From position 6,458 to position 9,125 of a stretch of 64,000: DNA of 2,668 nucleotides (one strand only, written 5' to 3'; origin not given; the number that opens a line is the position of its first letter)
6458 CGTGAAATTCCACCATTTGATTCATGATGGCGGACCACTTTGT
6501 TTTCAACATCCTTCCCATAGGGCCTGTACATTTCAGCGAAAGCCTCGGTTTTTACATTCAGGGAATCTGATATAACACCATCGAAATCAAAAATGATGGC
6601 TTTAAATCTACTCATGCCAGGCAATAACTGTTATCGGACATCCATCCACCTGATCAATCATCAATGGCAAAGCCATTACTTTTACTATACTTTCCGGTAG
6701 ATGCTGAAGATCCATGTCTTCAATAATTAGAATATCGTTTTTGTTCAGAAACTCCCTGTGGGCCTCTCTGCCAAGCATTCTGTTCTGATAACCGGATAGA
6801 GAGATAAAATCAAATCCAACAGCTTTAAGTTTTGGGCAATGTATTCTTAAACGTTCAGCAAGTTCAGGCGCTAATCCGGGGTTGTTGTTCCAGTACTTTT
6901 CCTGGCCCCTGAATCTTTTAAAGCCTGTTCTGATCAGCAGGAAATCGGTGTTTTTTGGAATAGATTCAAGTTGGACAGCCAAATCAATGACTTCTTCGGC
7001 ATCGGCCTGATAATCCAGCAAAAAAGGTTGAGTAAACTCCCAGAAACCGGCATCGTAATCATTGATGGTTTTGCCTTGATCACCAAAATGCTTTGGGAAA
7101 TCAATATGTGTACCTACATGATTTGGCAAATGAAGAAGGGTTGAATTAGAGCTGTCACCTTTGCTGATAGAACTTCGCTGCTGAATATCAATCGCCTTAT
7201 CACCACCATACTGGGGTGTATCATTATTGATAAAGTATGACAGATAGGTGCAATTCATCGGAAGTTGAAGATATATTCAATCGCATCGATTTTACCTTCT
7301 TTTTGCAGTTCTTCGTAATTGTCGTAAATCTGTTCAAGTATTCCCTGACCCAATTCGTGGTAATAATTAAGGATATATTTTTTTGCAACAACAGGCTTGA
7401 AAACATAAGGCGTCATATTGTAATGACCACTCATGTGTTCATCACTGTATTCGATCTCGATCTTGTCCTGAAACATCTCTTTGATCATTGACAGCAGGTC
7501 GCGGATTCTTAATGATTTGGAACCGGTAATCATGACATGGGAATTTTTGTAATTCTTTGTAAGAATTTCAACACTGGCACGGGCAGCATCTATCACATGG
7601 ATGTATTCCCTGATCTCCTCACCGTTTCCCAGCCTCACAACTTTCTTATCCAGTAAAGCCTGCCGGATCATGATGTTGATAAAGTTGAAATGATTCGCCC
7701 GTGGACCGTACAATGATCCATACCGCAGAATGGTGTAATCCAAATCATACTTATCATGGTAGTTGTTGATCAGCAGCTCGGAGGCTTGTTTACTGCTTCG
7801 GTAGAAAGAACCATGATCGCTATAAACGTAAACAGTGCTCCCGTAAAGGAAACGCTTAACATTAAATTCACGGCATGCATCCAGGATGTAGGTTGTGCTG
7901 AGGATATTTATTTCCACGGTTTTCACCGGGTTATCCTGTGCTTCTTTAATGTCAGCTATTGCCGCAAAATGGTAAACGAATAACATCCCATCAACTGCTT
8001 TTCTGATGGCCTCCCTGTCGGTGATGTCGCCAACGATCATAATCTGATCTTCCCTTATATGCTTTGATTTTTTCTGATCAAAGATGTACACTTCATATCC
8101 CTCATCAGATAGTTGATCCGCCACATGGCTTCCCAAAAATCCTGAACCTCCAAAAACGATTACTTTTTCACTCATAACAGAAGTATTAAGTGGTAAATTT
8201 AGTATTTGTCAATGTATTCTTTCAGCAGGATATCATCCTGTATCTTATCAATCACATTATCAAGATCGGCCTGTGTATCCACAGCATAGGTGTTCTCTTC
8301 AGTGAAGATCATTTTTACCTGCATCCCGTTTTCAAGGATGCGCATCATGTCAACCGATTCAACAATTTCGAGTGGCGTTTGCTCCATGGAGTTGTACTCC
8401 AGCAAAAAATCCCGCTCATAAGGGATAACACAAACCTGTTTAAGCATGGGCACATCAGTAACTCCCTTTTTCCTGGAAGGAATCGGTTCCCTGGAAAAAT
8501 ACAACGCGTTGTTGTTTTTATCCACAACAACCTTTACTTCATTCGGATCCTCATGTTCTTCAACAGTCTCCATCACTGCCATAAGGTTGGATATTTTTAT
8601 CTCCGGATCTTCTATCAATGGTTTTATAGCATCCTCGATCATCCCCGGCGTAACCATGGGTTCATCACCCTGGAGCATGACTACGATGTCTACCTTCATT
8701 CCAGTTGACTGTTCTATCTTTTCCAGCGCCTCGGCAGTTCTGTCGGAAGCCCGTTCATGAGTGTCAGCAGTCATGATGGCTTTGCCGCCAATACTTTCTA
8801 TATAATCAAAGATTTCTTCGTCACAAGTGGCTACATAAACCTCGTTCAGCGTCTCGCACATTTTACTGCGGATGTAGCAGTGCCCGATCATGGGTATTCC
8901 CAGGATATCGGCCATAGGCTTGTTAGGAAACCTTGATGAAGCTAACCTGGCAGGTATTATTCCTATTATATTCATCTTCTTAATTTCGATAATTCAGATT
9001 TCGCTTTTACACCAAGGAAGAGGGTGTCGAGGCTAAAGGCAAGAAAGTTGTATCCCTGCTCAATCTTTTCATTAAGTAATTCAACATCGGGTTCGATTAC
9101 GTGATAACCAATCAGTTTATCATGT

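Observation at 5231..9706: Candidate undescribed CMP-ulosonic-acid pathway built on a class II HpcH/HpaI aldolase, with two KdsB paralogues, a cyclase-fold protein, a HAD phosphatase and an SDR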

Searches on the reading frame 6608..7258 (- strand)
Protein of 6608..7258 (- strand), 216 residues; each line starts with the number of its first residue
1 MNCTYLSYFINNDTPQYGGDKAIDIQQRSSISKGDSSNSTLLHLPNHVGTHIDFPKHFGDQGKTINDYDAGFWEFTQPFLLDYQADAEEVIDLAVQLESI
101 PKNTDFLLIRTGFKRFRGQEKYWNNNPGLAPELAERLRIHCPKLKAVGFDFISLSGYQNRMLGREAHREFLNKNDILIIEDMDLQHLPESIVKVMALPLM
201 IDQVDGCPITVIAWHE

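Call 4: search_protein_families(library=pfam, proteins=[window:6608-7258:-], max_evalue=0.01)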
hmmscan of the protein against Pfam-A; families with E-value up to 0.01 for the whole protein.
window:6608-7258:- (216 aa): 1 family
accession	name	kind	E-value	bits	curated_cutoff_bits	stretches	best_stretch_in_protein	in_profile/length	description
PF04199.19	Cyclase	-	6.6e-17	62.5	23.1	1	6-153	3-139/142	Putative cyclase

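Call 5: search_protein_families(library=ncbifam, proteins=[window:6608-7258:-], max_evalue=0.01)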
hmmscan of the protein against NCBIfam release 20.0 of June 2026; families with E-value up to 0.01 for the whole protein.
window:6608-7258:- (216 aa): 1 family
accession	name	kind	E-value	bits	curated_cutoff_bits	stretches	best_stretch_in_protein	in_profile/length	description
TIGR03035.1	trp_arylform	equivalog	1e-19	71.3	223.05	1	7-211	6-201/206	arylformamidase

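Call 18: search_solved_structures(query=window:6608-7258:-, max_evalue=0.001)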
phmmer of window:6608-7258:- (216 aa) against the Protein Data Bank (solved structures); distinct sequences matched with E-value up to 0.001: 7.
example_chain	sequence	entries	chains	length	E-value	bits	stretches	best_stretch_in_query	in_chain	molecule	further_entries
4cz1_A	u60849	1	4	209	3.1e-12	49.8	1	7-212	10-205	KYNURENINE FORMAMIDASE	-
4co9_A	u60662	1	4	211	3.2e-12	49.8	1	7-212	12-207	KYNURENINE FORMAMIDASE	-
2b0a_A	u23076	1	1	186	4.1e-10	42.9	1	104-213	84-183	Hypothetical protein MJ0783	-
4cog_A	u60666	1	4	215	2.7e-09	40.2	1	10-212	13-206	KYNURENINE FORMAMIDASE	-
8hmo_A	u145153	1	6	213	2.5e-07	33.8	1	42-212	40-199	Metal-dependent hydrolase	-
4cob_A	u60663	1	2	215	2e-05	27.6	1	9-212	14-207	KYNURENINE FORMAMIDASE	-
1r61_A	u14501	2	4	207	4.3e-05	26.5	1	26-213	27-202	metal-dependent hydrolase | Hydrolase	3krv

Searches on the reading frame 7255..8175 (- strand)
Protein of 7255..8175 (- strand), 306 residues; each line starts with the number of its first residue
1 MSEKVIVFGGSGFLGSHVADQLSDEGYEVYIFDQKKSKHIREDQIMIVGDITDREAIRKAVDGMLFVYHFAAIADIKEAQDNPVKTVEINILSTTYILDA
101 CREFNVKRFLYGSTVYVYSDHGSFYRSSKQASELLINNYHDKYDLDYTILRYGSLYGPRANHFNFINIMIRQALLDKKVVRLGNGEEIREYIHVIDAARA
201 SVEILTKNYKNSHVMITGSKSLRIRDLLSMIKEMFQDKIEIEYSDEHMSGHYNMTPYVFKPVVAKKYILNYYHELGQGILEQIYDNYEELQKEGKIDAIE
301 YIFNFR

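Call 4: search_protein_families(library=pfam, proteins=[window:7255-8175:-], max_evalue=0.01)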
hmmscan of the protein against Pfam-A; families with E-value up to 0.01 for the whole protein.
window:7255-8175:- (306 aa): 11 families
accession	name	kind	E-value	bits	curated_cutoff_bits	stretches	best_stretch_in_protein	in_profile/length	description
PF01370.27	Epimerase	-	8.6e-48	163.3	20.9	1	5-209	1-229/240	NAD dependent epimerase/dehydratase family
PF16363.11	GDP_Man_Dehyd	-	2.9e-34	119.5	27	1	7-251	2-282/332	GDP-mannose 4,6 dehydratase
PF01073.25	3Beta_HSD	-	3.6e-20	72.6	22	1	6-122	1-143/280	3-beta hydroxysteroid dehydrogenase/isomerase family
PF02719.21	Polysacc_synt_2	-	1.8e-17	63.9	20.2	1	7-239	3-251/293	Polysaccharide biosynthesis protein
PF04321.23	RmlD_sub_bind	-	6.4e-15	55.4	27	1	4-179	2-172/287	RmlD substrate binding domain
PF13460.12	NAD_binding_10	-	1.5e-14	54.7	27.2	1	9-161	1-152/184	NAD(P)H-binding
PF07993.18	NAD_binding_4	-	2.1e-09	37.4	20.1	1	28-121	48-144/258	Male sterility protein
PF05368.20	NmrA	-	8.1e-08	32.6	27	1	2-116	2-109/298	NmrA-like family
PF00106.31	adh_short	-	9e-05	22.5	26.6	1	4-64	2-71/195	short chain dehydrogenase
PF02254.24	TrkA_N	-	0.0018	19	23.8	1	9-60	4-58/116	TrkA-N domain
PF13561.12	adh_short_C2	-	0.0085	16.1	27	0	14-122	8-133/236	Enoyl-(Acyl carrier protein) reductase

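Call 5: search_protein_families(library=ncbifam, proteins=[window:7255-8175:-], max_evalue=0.01)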
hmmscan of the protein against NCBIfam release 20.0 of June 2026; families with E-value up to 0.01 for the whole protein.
window:7255-8175:- (306 aa): 48 families (the best 25 are shown)
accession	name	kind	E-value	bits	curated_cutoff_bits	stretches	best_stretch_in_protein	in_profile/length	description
TIGR04180.1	EDH_00030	hypoth_equivalog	2.3e-32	112.3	475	1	5-247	1-268/297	NAD-dependent 4,6-dehydratase LegB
TIGR01179.1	galE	equivalog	2.6e-26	92.2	262.3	1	4-157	1-178/332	UDP-glucose 4-epimerase GalE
TIGR01181.1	dTDP_gluc_dehyt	equivalog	6.5e-26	91.2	365.1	1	5-246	2-273/321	dTDP-glucose 4,6-dehydratase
TIGR03466.1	HpnA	hypoth_equivalog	5.5e-20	71.5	367.65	1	4-122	2-121/327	hopanoid-associated sugar epimerase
NF042422.1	oxyalk_red_OleD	equivalog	8e-18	64.9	580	1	4-117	2-113/329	2-alkyl-3-oxoalkanoate reductase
TIGR03589.1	PseB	equivalog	4.9e-16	58.6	407.75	1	39-237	49-246/324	UDP-N-acetylglucosamine 4,6-dehydratase (inverting)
TIGR02197.1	heptose_epim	equivalog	2.8e-15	56.3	274.6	1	5-245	1-270/316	ADP-glyceromanno-heptose 6-epimerase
NF042423.1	oxyalk_red_Shew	equivalog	1.1e-14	54.3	580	1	3-117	9-121/331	2-alkyl-3-oxoalkanoate reductase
NF007956.0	PRK10675.1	subfamily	2.8e-14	53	394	1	4-122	2-132/338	UDP-glucose 4-epimerase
NF007582.0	PRK10217.1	equivalog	7e-14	51.7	698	1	114-235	152-270/355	dTDP-glucose 4,6-dehydratase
TIGR01214.1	rmlD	equivalog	1.1e-13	50.9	224.05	1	4-178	1-172/285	dTDP-4-dehydrorhamnose reductase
NF043036.1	ErythonDh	equivalog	3.4e-13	49.5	325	1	4-142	2-166/321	D-erythronate dehydrogenase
NF041293.1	G6PDh_Azf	equivalog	4.1e-13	49.3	400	1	1-117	1-118/252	NAD-dependent glucose-6-phosphate dehydrogenase Azf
NF047922.1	GDPFucSynFcl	equivalog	2.1e-12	47.1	500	1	125-243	134-261/308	GDP-L-fucose synthase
NF052578.1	StrlDmthSdmBMthl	equivalog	3.5e-12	46.7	600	1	6-114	4-113/328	sterol demethylase protein SdmB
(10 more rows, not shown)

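Call 28: search_solved_structures(query=window:7255-8175:-, max_evalue=1e-15)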
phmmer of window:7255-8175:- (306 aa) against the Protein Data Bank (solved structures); distinct sequences matched with E-value up to 1e-15: 13.
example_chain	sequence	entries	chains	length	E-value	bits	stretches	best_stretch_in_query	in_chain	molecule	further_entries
6dnt_A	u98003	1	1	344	2.2e-26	96.2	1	3-248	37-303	NAD-dependent epimerase/dehydratase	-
4zrm_A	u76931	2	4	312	7e-25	91.3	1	5-235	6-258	UDP-glucose 4-epimerase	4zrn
6wjb_A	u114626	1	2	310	1.1e-22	84.1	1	2-209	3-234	NAD-dependent epimerase/dehydratase family protein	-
8rdg_A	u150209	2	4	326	2.2e-22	83.1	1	4-203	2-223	SDR family NAD(P)-dependent oxidoreductase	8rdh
6wj9_A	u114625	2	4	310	3.2e-22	82.6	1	2-209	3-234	NAD-dependent epimerase/dehydratase family protein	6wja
3ehe_A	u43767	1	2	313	4.6e-22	82.1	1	5-205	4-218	UDP-glucose 4-epimerase (GalE-1)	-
8rdi_A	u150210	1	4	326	5.8e-22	81.7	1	4-203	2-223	SDR family NAD(P)-dependent oxidoreductase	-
2p5u_A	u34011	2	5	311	1.2e-19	74.2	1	4-202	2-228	UDP-glucose 4-epimerase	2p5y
6zl6_A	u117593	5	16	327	1.2e-18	70.8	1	4-234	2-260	Epimerase domain-containing protein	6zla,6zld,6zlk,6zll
6zlj_A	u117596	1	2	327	2.3e-18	69.9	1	4-234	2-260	Epimerase domain-containing protein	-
8vr2_A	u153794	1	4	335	3.9e-18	69.2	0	3-120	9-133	NAD-dependent epimerase/dehydratase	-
3icp_A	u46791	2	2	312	4.2e-17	65.8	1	4-208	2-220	NAD-dependent epimerase/dehydratase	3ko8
3aw9_A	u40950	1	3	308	1.6e-16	63.8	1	4-208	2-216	NAD-dependent epimerase/dehydratase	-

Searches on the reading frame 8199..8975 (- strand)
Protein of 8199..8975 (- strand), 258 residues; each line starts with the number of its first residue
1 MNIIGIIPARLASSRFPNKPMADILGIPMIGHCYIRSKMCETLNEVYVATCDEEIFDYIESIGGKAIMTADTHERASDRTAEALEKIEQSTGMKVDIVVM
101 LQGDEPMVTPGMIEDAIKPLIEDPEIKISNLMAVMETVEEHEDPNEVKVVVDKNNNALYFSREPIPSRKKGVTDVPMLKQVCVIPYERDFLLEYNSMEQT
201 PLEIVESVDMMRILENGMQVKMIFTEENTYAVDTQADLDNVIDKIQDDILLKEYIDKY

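Call 4: search_protein_families(library=pfam, proteins=[window:8199-8975:-], max_evalue=0.01)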
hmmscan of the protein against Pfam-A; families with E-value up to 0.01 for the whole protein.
window:8199-8975:- (258 aa): 3 families
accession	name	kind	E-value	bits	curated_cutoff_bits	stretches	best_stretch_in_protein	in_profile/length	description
PF02348.25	CTP_transf_3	-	3.3e-47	161.5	22.6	1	4-219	1-216/217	Cytidylyltransferase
PF12804.13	NTP_transf_3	-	1.9e-05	25.4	27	1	13-118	9-109/160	MobA-like NTP transferase domain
PF14097.11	SpoVAE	-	0.0047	17.1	27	1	81-157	41-113/180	Stage V sporulation protein AE1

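Call 5: search_protein_families(library=ncbifam, proteins=[window:8199-8975:-], max_evalue=0.01)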
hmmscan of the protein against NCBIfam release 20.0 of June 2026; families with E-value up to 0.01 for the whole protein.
window:8199-8975:- (258 aa): 7 families
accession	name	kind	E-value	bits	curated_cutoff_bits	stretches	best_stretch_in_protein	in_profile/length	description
NF009905.0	PRK13368.1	subfamily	1.4e-93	312.8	255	1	1-248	1-241/243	3-deoxy-manno-octulosonate cytidylyltransferase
NF003952.0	PRK05450.1-5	subfamily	4.9e-82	274.8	193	1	1-247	1-247/250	3-deoxy-manno-octulosonate cytidylyltransferase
NF003950.0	PRK05450.1-3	subfamily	1.9e-60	204.3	234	1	1-244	1-241/248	3-deoxy-manno-octulosonate cytidylyltransferase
NF003948.0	PRK05450.1-1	equivalog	8.2e-56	189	281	1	2-244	5-242/248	3-deoxy-manno-octulosonate cytidylyltransferase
TIGR00466.1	kdsB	equivalog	3.9e-47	160.7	155.2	1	2-239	2-241/241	3-deoxy-manno-octulosonate cytidylyltransferase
TIGR03584.1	PseF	equivalog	3.5e-10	39.9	205.7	1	4-170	1-163/222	pseudaminic acid cytidylyltransferase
NF052647.1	SporSpoBAEA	equivalog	0.0011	18.7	200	1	60-157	24-116/187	stage V sporulation protein SpoVABEA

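Call 19: search_solved_structures(query=window:8199-8975:-, max_evalue=1e-10)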
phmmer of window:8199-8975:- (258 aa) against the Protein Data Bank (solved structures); distinct sequences matched with E-value up to 1e-10: 13.
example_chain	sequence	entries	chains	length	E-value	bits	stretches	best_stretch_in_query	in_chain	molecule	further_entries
1gq9_A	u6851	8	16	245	2.9e-44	154.7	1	5-241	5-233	3-DEOXY-MANNO-OCTULOSONATE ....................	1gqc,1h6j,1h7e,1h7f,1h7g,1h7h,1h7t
4fcu_A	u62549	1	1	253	1.3e-34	123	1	6-241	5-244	3-deoxy-manno-octulosonate cytidylyltransferase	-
3pol_A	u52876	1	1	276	1.8e-34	122.6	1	6-241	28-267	3-deoxy-manno-octulosonate cytidylyltransferase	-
3tqd_A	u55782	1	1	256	2e-34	122.4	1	5-241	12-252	3-deoxy-manno-octulosonate cytidylyltransferase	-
3duv_A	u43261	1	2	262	7.4e-34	120.6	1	3-241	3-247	3-deoxy-manno-octulosonate cytidylyltransferase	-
1vh3_A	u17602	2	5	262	8.1e-34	120.5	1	3-241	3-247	3-deoxy-manno-octulosonate cytidylyltransferase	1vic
8ees_A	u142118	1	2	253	2.7e-33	118.7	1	6-241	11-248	3-deoxy-manno-octulosonate cytidylyltransferase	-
1vh1_A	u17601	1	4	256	3.7e-33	118.3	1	1-242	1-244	3-deoxy-manno-octulosonate cytidylyltransferase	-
3k8d_A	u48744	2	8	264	5.2e-33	117.8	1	1-241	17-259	3-deoxy-manno-octulosonate cytidylyltransferase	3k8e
2y6p_A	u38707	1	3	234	1.1e-32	116.7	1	6-246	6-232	3-DEOXY-MANNO-OCTULOSONATE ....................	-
3jtj_A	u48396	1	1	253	1.6e-32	116.2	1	1-241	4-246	3-deoxy-manno-octulosonate cytidylyltransferase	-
3oam_A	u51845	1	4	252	1.2e-31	113.4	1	4-241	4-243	3-deoxy-manno-octulosonate cytidylyltransferase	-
4xwi_A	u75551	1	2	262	3.3e-30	108.6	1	6-241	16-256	3-deoxy-manno-octulosonate cytidylyltransferase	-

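Call 36: search_solved_structures(query=window:8199-8975:-, max_evalue=1e-33, show_alignments=5)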
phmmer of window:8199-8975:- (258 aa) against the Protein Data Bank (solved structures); distinct sequences matched with E-value up to 1e-33: 6.
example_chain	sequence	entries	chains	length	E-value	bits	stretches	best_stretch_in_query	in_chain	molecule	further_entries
1gq9_A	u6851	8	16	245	2.9e-44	154.7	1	5-241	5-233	3-DEOXY-MANNO-OCTULOSONATE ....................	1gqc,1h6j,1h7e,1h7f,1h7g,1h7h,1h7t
4fcu_A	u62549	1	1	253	1.3e-34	123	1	6-241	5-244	3-deoxy-manno-octulosonate cytidylyltransferase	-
3pol_A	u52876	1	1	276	1.8e-34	122.6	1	6-241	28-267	3-deoxy-manno-octulosonate cytidylyltransferase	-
3tqd_A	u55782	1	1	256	2e-34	122.4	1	5-241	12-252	3-deoxy-manno-octulosonate cytidylyltransferase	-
3duv_A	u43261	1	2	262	7.4e-34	120.6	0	3-241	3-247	3-deoxy-manno-octulosonate cytidylyltransferase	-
1vh3_A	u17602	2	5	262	8.1e-34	120.5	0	3-241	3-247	3-deoxy-manno-octulosonate cytidylyltransferase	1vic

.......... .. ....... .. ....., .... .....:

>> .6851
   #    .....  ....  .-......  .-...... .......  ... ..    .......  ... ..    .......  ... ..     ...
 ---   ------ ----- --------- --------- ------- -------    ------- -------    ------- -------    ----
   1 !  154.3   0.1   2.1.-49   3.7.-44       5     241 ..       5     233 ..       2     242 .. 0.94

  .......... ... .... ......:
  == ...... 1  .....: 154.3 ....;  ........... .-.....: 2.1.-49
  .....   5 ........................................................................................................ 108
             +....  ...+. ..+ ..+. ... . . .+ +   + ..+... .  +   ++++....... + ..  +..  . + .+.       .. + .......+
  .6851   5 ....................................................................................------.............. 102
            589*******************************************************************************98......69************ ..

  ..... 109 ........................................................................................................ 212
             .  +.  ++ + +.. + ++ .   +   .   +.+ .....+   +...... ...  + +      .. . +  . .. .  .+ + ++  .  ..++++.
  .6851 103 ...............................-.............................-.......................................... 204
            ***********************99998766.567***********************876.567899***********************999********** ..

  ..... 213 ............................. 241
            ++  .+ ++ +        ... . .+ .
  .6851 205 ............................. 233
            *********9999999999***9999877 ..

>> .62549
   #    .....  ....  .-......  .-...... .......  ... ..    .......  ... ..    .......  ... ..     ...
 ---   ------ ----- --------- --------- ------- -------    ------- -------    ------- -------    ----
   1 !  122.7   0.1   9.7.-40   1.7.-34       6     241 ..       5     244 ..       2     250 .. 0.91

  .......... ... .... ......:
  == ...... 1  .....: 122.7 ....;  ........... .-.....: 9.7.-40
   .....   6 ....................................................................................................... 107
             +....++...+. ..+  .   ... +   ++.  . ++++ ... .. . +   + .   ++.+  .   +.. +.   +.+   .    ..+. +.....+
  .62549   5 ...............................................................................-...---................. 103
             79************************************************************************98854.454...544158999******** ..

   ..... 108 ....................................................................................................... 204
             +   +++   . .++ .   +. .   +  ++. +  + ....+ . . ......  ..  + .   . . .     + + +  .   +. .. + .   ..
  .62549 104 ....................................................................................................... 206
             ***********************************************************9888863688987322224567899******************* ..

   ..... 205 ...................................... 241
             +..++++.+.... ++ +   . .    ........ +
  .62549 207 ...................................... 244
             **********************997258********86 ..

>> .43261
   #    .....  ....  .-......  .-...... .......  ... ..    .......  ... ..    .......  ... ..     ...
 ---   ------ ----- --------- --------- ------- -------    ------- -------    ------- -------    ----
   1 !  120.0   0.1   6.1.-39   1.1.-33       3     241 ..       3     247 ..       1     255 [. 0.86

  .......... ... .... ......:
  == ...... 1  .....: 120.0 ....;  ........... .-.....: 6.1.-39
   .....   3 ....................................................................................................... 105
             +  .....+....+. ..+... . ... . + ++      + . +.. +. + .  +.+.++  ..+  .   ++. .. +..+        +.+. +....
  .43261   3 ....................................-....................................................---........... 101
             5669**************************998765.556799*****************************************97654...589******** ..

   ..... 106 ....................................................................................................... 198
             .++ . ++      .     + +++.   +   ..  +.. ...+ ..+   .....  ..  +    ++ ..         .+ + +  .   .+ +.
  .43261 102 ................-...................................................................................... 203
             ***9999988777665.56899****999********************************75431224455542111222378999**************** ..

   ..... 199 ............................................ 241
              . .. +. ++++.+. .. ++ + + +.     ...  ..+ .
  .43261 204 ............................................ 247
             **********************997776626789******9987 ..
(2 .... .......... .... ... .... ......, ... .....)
